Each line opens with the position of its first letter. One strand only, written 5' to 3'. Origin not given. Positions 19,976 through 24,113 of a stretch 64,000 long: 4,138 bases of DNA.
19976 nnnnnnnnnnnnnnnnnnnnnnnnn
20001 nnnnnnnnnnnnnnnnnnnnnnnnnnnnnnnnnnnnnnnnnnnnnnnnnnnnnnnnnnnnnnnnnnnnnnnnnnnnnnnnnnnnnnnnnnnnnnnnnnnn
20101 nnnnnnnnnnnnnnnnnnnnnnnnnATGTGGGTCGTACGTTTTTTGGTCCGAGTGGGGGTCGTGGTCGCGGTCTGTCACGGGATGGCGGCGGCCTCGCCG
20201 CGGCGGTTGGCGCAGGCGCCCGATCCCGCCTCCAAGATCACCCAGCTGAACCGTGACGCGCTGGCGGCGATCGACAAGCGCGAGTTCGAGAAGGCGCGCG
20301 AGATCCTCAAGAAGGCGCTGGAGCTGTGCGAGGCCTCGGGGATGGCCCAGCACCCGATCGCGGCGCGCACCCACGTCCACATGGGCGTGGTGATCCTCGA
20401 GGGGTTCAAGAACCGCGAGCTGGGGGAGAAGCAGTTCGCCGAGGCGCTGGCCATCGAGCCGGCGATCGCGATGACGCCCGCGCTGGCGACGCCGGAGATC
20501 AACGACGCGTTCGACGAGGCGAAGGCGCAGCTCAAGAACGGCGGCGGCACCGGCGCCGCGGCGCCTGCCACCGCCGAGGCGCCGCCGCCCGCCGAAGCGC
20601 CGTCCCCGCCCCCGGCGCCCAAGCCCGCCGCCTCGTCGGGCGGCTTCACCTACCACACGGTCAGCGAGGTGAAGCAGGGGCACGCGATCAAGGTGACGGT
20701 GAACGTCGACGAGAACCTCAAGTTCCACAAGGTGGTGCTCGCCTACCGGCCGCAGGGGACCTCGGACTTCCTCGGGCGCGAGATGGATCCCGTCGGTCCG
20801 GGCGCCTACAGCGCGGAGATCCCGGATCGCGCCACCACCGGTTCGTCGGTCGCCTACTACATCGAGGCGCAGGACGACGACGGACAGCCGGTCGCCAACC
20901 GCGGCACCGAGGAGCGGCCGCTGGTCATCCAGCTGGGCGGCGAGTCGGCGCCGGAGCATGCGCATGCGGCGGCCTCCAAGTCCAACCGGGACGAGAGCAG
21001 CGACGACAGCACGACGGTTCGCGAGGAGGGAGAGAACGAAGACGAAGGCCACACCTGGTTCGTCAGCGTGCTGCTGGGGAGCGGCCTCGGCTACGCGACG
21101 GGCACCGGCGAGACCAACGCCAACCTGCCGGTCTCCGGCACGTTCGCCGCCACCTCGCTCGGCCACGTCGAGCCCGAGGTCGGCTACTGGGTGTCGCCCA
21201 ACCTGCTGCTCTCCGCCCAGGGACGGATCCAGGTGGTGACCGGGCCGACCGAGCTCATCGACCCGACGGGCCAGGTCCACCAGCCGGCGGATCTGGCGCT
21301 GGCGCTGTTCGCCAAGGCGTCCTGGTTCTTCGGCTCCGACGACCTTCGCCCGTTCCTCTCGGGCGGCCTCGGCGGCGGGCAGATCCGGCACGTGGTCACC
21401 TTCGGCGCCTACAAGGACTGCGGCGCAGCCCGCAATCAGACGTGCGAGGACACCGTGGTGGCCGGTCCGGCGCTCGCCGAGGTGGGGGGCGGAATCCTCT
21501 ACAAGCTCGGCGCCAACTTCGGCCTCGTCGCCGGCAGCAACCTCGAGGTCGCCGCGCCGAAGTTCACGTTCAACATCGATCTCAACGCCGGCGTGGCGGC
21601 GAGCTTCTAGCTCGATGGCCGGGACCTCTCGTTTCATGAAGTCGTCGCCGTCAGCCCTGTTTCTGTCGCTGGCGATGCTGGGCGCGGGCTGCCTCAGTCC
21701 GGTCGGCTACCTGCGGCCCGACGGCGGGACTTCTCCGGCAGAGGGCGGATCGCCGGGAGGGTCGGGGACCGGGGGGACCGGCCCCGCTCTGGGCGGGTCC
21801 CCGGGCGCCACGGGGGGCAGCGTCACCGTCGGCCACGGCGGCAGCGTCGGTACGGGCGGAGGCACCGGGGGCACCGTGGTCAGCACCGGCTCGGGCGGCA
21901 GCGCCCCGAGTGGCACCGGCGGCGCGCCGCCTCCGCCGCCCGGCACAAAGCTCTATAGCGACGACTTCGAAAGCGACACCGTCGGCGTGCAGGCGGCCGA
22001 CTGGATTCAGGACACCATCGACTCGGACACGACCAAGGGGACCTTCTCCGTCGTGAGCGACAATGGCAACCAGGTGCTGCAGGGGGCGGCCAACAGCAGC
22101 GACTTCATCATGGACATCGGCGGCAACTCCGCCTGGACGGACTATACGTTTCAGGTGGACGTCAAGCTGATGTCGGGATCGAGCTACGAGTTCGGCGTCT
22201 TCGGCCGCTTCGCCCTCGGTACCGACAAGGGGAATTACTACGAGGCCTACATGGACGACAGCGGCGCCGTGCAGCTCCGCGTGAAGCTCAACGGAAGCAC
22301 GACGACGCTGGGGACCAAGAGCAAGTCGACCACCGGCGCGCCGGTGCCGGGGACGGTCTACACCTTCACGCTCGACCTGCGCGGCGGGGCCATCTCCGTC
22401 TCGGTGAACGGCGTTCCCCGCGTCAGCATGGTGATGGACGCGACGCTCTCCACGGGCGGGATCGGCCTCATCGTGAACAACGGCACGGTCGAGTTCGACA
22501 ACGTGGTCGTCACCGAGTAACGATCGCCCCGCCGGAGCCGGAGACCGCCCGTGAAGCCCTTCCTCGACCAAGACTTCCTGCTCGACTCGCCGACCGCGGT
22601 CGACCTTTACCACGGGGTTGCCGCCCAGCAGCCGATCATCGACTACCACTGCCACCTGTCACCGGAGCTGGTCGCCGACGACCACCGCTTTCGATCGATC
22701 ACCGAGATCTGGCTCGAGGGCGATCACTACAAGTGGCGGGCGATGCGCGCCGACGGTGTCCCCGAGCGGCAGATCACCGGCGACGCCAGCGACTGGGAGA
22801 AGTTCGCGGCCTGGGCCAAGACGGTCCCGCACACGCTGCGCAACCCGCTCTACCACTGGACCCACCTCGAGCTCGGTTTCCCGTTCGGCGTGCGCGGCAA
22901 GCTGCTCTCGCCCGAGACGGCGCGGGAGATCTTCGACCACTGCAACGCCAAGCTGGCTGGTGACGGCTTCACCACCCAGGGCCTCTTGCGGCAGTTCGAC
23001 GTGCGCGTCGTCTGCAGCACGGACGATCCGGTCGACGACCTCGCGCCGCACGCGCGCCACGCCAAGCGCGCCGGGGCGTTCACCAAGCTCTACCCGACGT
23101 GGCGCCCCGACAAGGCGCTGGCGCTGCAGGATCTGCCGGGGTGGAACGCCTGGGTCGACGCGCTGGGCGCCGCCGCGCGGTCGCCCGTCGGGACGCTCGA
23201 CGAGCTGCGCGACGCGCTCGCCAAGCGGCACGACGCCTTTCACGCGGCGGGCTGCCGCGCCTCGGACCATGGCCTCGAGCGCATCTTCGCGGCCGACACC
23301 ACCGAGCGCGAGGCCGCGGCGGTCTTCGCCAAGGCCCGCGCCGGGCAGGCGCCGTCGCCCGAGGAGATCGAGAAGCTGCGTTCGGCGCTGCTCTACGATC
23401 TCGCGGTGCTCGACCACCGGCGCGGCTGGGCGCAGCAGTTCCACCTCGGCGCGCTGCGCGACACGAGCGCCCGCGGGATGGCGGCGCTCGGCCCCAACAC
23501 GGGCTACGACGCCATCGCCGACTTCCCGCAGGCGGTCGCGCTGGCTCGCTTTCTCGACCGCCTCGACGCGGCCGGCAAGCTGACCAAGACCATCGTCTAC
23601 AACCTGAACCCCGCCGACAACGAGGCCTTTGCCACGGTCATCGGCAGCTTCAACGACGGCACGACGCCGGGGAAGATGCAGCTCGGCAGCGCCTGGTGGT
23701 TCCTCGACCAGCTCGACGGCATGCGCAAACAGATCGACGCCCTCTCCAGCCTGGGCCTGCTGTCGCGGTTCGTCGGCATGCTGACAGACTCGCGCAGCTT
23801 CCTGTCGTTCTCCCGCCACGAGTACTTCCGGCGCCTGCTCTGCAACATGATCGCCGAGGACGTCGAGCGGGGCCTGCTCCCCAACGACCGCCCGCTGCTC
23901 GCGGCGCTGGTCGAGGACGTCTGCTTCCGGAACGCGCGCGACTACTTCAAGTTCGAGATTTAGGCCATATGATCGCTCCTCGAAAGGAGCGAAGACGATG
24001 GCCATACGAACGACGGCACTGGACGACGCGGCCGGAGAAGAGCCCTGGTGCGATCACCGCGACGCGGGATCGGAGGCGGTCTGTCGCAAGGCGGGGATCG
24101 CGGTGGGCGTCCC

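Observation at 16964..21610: ECF sigma / FecR anti-sigma coupled to secreted 'N-domain, Pro-linker, small beta-barrel' proteins with no TonB-dependent transducer (copy 1)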

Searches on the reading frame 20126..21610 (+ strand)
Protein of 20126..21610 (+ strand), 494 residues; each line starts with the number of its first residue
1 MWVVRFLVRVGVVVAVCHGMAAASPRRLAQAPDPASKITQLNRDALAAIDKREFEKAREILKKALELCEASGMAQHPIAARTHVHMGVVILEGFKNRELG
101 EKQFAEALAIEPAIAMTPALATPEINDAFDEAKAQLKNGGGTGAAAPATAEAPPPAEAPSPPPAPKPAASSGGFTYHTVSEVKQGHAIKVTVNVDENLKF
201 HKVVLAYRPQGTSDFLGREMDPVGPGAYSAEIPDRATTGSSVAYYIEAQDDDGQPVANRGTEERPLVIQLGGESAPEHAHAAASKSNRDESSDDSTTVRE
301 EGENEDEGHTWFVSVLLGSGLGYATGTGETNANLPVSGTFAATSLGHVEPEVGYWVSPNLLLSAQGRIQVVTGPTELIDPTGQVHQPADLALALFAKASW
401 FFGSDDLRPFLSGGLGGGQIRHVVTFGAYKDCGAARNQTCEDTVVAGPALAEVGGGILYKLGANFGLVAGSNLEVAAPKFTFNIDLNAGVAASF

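Call 3: search_protein_families(library=pfam, proteins=[window:20126-21610:+], max_evalue=0.1)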
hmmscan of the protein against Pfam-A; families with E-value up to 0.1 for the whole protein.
window:20126-21610:+ (494 aa): 4 families
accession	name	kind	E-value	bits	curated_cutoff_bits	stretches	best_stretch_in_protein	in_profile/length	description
PF13424.12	TPR_12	-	2.7e-05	24.7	30.1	1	49-110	14-74/77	Tetratricopeptide repeat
PF04625.18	DEC-1_N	-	0.0084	15.6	29.2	1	135-185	108-160/403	DEC-1 protein, N-terminal region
PF01261.30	AP_endonuc_2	-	0.045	13.9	31.1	0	46-109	55-109/249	Xylose isomerase-like TIM barrel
PF13181.12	TPR_8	-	0.077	13.6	25.7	0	45-69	8-32/34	Tetratricopeptide repeat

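Call 4: search_protein_families(library=ncbifam, proteins=[window:20126-21610:+], max_evalue=0.1)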
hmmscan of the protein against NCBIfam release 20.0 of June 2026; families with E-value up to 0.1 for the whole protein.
window:20126-21610:+ (494 aa): 1 family
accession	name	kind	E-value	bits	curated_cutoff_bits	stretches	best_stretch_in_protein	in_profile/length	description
NF047444.1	Sig54regLepto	equivalog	0.098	12.4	240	0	36-76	40-80/149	LEPBI_I1174 family sigma 54-regulated protein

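Call 17: find_homologous_proteins(query=window:20126-21610:+, max_evalue=0.001)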
Query window:20126-21610:+ (494 aa): 270 proteins with E <= 0.001 among 8000 candidates; the best 120 are listed.
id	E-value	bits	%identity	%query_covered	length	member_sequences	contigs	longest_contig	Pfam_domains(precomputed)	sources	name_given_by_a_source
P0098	0.0e+0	1098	100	100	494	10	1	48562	-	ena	-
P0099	6.6e-275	931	87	98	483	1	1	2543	-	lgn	-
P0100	1.6e-273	926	86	98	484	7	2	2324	PF13424.13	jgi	jgi:hypothetical protein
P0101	2.5e-272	922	83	100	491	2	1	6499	-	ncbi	-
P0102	9.4e-265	897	81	100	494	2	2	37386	-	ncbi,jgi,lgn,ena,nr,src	ncbi:MAG TPA: tetratricopeptide repeat protein [Polyangia bacterium]|nr:tetratricopeptide repeat pro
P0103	1.9e-263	893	81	100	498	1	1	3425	-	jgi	jgi:hypothetical protein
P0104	2.9e-259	879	80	100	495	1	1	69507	-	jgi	jgi:hypothetical protein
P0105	3.4e-258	876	80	100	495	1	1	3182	-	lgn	-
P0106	1.7e-252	857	80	97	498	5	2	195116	-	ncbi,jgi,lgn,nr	ncbi:MAG TPA: tetratricopeptide repeat protein [Polyangia bacterium]|jgi:hypothetical protein|nr:tet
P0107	1.3e-246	837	76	100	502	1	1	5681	-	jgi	jgi:hypothetical protein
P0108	2.9e-246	836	76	100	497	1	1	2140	-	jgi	jgi:hypothetical protein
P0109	9.2e-246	835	76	100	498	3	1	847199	-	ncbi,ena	-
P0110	8.0e-244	828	77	100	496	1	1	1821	-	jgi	jgi:hypothetical protein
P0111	4.7e-243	826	73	100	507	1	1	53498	-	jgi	jgi:hypothetical protein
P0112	7.6e-243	825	75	100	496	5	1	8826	-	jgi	jgi:hypothetical protein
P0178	2.1e-174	599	57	99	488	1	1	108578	-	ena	-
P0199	1.0e-167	577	58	93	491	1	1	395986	-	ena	-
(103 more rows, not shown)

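Call 19: find_encoding_contigs(protein=P0178, flank=10000, max_places=2)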
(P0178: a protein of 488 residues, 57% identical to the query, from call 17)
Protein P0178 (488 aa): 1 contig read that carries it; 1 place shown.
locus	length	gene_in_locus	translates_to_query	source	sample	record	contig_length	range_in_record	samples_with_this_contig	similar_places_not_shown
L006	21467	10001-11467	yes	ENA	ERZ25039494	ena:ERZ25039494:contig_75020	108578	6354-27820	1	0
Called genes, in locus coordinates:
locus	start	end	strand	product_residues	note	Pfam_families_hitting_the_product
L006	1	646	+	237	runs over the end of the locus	-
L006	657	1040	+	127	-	PF01258:zf-dskA_traR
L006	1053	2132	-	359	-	PF21340:Polysacc_lyase-like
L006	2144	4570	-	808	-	-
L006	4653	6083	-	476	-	-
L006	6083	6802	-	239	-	PF13174:TPR_6 (faint), PF00515:TPR_1 (faint), PF07719:TPR_2 (faint), PF13432:TPR_16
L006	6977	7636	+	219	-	PF04542:Sigma70_r2, PF08281:Sigma70_r4_2, PF04545:Sigma70_r4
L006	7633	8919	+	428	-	PF04773:FecR, PF13432:TPR_16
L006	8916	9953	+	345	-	-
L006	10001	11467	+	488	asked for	-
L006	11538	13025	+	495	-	PF02614:UxaC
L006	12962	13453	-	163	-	-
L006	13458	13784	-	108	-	-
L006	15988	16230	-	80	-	-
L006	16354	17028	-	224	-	PF00295:Glyco_hydro_28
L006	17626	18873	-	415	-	PF07470:Glyco_hydro_88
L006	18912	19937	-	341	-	PF16153:DUF4861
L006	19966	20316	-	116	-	PF07394:DUF1501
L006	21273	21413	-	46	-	-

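Call 20: find_encoding_contigs(protein=P0199, flank=10000, max_places=2)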
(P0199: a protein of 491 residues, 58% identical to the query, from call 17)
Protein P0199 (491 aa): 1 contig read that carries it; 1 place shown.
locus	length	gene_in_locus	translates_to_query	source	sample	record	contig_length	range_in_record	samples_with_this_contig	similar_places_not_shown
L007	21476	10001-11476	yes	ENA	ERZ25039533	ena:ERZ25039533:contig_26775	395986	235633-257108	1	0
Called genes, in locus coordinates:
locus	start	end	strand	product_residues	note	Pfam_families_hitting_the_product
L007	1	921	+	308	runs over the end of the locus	-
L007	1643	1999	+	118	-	PF13884:Peptidase_S74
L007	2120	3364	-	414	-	PF01734:Patatin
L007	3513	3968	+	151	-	-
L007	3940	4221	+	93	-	-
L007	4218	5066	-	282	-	PF01149:Fapy_DNA_glyco, PF06831:H2TH, PF06827:zf-FPG_IleRS (faint)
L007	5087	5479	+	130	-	PF01258:zf-dskA_traR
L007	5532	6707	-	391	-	-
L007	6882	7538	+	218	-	PF04542:Sigma70_r2, PF08281:Sigma70_r4_2, PF04545:Sigma70_r4 (weak)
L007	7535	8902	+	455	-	PF04773:FecR, PF13525:YfiO (faint)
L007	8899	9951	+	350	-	-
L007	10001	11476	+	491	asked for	-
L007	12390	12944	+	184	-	PF02614:UxaC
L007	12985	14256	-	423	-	PF16153:DUF4861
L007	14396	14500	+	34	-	-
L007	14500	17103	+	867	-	PF00069:Pkinase, PF07714:PK_Tyr_Ser-Thr, PF01636:APH (faint), PF03109:ABC1 (weak), PF00515:TPR_1 (faint), PF13374:TPR_10 (weak), PF13424:TPR_12, PF13374:TPR_10 (weak), +3 more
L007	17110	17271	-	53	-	-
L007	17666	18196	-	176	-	PF02525:Flavodoxin_2 (weak), PF03358:FMN_red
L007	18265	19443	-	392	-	PF00092:VWA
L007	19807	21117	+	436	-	PF07690:MFS_1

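Call 45: search_protein_families(library=pfam, alignment_id=A4, max_evalue=1)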
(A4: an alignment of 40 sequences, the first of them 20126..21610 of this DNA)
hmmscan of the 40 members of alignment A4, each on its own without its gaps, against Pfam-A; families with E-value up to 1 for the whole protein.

A. member 1, window:20126-21610:+ (494 aa): 5 families
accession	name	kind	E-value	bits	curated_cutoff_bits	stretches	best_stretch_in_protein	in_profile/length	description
PF13424.12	TPR_12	-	2.7e-05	24.7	30.1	1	49-110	14-74/77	Tetratricopeptide repeat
PF04625.18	DEC-1_N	-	0.0084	15.6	29.2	1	135-185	108-160/403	DEC-1 protein, N-terminal region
PF01261.30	AP_endonuc_2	-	0.045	13.9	31.1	1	46-109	55-109/249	Xylose isomerase-like TIM barrel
PF13181.12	TPR_8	-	0.077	13.6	25.7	1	45-69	8-32/34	Tetratricopeptide repeat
PF07719.23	TPR_2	-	0.19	12.4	27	1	45-69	8-32/34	Tetratricopeptide repeat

B. families by the number of members that match (of 40 scanned): 20 families
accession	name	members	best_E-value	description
PF13424.12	TPR_12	39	2.7e-05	Tetratricopeptide repeat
PF07719.23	TPR_2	38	1.1e-05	Tetratricopeptide repeat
PF01261.30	AP_endonuc_2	22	0.0043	Xylose isomerase-like TIM barrel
PF13181.12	TPR_8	18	0.034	Tetratricopeptide repeat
PF00515.34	TPR_1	17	0.00072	Tetratricopeptide repeat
PF02255.21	PTS_IIA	8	0.11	PTS system, Lactose/Cellobiose specific IIA subunit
PF13428.12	TPR_14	4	0.16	Tetratricopeptide repeat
PF05736.17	OprF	3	0.025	OprF membrane domain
PF00428.24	Ribosomal_60s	3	0.026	60s Acidic ribosomal protein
PF13374.12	TPR_10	2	0.24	Tetratricopeptide repeat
PF04625.18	DEC-1_N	1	0.0084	DEC-1 protein, N-terminal region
PF08870.17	DndE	1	0.0093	DNA sulphur modification protein DndE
PF12605.13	CK1gamma_C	1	0.049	Casein kinase 1 gamma C terminal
PF22812.1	CR_prot_dom_plant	1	0.049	Plant cysteine-rich protein domain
PF19948.4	DUF6410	1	0.11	Family of unknown function (DUF6410)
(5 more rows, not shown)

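Call 66: search_solved_structures(query=A4, max_evalue=10, show_alignments=0)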
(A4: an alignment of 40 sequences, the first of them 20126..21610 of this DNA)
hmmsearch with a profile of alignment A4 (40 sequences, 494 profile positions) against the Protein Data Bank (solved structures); distinct sequences matched with E-value up to 10: 2.
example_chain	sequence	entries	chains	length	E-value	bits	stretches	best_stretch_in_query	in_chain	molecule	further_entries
6iqw_F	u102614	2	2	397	1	11.4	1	407-454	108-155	Csm5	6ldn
6mur_F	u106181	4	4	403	1.1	11.4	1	407-454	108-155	Uncharacterized protein | Uncharacterized protein Csm5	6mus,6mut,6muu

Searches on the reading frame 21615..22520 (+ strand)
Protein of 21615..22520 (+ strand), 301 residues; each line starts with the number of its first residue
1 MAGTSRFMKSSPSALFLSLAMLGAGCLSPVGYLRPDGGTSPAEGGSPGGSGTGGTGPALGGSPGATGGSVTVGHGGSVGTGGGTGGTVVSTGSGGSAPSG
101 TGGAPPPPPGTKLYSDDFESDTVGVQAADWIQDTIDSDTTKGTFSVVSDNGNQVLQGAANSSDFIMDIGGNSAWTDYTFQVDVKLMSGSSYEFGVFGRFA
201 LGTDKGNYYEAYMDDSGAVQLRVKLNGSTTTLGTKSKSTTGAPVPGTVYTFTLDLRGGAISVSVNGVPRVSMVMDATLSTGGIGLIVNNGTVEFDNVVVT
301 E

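Call 3: search_protein_families(library=pfam, proteins=[window:21615-22520:+], max_evalue=0.1)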
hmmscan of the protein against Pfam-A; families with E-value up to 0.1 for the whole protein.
window:21615-22520:+ (301 aa): 1 family
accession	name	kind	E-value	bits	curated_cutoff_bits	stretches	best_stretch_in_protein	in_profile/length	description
PF06439.18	3keto-disac_hyd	-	2.8e-07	31.2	26.8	1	168-299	45-186/187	3-keto-disaccharide hydrolase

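Call 4: search_protein_families(library=ncbifam, proteins=[window:21615-22520:+], max_evalue=0.1)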
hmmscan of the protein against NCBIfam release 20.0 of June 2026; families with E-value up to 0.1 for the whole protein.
window:21615-22520:+ (301 aa): 1 family
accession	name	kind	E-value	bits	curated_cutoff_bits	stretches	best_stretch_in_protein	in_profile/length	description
NF038114.1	rightmost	domain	0.033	14.5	35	0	137-193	52-108/113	PxKF domain-containing protein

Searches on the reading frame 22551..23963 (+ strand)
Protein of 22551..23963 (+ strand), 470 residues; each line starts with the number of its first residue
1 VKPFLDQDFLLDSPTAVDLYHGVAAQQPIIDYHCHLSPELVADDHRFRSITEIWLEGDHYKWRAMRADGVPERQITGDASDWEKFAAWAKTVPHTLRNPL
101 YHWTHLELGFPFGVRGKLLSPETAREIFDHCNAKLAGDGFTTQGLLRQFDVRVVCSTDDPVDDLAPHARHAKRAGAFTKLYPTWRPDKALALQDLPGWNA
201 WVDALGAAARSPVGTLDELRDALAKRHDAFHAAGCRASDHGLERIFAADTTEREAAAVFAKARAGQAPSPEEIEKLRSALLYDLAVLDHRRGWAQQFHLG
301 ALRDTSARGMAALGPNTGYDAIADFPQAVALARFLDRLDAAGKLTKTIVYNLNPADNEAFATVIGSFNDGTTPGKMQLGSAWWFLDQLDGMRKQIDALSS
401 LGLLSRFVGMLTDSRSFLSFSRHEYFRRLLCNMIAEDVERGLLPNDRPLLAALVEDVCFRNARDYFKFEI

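Call 3: search_protein_families(library=pfam, proteins=[window:22551-23963:+], max_evalue=0.1)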
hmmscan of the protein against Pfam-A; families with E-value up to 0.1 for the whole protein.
window:22551-23963:+ (470 aa): 2 families
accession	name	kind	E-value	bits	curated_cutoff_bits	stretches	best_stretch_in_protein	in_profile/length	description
PF02614.20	UxaC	-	7.3e-183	609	25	1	1-466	1-464/464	Glucuronate isomerase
PF14407.11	Frankia_peptide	-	0.083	13.6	48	0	222-258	19-57/63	Ribosomally synthesized peptide prototyped by Frankia Franean1_4349.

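Call 4: search_protein_families(library=ncbifam, proteins=[window:22551-23963:+], max_evalue=0.1)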
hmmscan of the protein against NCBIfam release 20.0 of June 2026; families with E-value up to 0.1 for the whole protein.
window:22551-23963:+ (470 aa): 1 family
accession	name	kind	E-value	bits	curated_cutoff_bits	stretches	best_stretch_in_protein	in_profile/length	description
NF002794.0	PRK02925.1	equivalog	1.6e-172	574.6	387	1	1-468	1-459/459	glucuronate isomerase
